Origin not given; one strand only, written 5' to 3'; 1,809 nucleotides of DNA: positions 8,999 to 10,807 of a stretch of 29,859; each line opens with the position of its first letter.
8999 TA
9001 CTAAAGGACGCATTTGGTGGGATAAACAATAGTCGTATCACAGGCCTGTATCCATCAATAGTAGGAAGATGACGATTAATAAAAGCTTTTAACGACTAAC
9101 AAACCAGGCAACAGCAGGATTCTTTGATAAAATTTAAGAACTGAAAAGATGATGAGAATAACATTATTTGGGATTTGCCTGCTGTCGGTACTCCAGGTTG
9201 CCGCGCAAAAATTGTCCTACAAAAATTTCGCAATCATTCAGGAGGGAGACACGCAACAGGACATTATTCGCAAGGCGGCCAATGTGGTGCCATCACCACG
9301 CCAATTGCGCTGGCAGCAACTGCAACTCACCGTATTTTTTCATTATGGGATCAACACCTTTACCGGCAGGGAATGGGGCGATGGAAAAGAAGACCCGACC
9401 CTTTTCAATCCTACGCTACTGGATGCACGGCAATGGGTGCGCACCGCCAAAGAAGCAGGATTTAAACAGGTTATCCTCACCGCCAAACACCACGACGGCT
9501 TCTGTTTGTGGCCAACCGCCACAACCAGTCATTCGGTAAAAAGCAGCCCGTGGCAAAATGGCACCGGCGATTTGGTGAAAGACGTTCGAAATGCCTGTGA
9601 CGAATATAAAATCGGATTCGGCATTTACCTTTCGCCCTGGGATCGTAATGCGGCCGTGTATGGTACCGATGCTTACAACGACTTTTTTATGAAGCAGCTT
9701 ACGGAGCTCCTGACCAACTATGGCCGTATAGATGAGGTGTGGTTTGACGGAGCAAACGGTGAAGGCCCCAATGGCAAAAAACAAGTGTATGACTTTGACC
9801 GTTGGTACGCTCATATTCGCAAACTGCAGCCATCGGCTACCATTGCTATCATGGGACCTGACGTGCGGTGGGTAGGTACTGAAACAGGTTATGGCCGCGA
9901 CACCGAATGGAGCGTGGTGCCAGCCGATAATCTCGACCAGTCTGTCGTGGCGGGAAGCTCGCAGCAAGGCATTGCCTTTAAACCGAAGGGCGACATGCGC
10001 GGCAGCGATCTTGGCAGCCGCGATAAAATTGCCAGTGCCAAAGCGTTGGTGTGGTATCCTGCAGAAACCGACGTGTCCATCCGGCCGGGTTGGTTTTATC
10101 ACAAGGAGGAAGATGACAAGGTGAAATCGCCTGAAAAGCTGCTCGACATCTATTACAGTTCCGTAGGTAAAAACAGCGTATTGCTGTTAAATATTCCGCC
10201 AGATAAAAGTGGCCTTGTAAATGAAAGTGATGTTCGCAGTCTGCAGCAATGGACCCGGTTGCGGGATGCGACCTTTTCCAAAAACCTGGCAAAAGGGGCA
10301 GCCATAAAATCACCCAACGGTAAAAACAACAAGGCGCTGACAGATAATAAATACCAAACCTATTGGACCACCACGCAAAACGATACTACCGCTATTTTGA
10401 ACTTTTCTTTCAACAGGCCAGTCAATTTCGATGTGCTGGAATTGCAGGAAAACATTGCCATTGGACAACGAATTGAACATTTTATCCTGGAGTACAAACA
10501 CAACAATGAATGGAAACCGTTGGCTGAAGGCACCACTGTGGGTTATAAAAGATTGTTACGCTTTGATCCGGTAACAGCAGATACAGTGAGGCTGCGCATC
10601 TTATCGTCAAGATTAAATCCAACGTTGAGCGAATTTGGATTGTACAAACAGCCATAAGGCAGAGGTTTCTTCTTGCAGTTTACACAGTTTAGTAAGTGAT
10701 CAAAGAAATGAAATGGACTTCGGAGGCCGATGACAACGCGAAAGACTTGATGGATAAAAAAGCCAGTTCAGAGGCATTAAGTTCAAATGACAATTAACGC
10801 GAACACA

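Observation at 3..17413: PNGase-centred PUL: candidate system for sulfated/fucosylated (possibly invertebrate-type) N-glycoproteins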

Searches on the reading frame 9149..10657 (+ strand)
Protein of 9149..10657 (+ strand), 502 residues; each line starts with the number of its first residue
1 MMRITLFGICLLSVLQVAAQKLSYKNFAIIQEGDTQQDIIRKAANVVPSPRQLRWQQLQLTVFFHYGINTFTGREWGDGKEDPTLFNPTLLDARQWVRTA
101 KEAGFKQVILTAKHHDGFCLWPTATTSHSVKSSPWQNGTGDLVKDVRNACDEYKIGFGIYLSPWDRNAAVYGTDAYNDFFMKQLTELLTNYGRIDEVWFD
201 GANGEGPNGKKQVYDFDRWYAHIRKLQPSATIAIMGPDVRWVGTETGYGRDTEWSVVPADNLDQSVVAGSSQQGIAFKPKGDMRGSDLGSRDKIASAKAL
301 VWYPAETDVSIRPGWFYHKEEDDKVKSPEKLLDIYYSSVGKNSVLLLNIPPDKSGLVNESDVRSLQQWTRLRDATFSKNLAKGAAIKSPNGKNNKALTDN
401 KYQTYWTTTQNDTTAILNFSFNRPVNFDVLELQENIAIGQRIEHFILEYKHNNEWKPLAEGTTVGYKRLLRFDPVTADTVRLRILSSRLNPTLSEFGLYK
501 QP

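Call 3: search_protein_families(library=pfam, proteins=[window:9149-10657:+])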
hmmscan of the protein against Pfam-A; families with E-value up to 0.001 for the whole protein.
window:9149-10657:+ (502 aa): 3 families
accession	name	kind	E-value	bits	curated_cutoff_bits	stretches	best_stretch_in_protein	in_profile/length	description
PF01120.23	Alpha_L_fucos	-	2e-37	129.9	25.2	1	85-367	88-335/345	Alpha-L-fucosidase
PF00754.31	F5_F8_type_C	-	5e-10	40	28.2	1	388-486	9-114/127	F5/8 type C domain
PF22633.2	F5_F8_type_C_2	-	6.2e-06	27.2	27.8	1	398-482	3-91/91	NedA-like, galactose-binding domain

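Call 10: search_solved_structures(query=window:9149-10657:+, max_evalue=1e-10)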
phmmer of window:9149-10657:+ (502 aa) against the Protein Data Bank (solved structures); distinct sequences matched with E-value up to 1e-10: 44.
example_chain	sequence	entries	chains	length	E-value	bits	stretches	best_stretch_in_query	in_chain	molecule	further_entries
4zrx_A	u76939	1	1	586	1.8e-167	561.3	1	35-499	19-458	F5/8 type C domain protein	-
3ues_A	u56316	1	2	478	3.1e-134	451.7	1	43-495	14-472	Alpha-1,3/4-fucosidase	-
3mo4_A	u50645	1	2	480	3.1e-134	451.7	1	43-495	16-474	Alpha-1,3/4-fucosidase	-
3uet_A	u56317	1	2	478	2.6e-132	445.4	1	43-495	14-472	Alpha-1,3/4-fucosidase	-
8ayr_A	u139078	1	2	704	3.8e-119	401.9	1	46-502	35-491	Coagulation factor 5/8 type domain protein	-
6org_A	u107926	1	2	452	1.4e-105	357.1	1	46-502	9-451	Glycoside hydrolase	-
6or4_A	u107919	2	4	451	1.7e-104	353.5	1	46-502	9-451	Glycoside hydrolase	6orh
6orf_A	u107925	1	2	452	1.8e-104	353.5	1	46-502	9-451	SpGH29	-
5k9h_A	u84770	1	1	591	1.2e-101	344.1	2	45-260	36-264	0940_GH29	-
3eyp_A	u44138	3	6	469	8.5e-101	341.4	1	45-501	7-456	Putative alpha-L-fucosidase | Putative lipoprotein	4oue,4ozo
6tr3_A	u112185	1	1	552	4.8e-70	239.9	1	45-501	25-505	F5/8 type C domain-containing protein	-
6tr4_A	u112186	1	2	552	4.8e-69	236.6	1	45-501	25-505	F5/8 type C domain-containing protein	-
3gza_A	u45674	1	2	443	5.9e-53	183.5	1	47-382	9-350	putative alpha-L-fucosidase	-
6gn6_A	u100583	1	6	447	7.4e-21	77.6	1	84-232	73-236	Alpha-L-fucosidase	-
8z63_A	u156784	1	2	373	8.4e-21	77.5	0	174-233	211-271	Alpha-L-fucosidase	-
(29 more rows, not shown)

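Call 41: search_protein_families(library=ncbifam, proteins=[window:9149-10657:+], max_evalue=0.00001)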
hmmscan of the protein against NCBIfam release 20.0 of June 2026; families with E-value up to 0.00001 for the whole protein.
window:9149-10657:+ (502 aa): 0 families
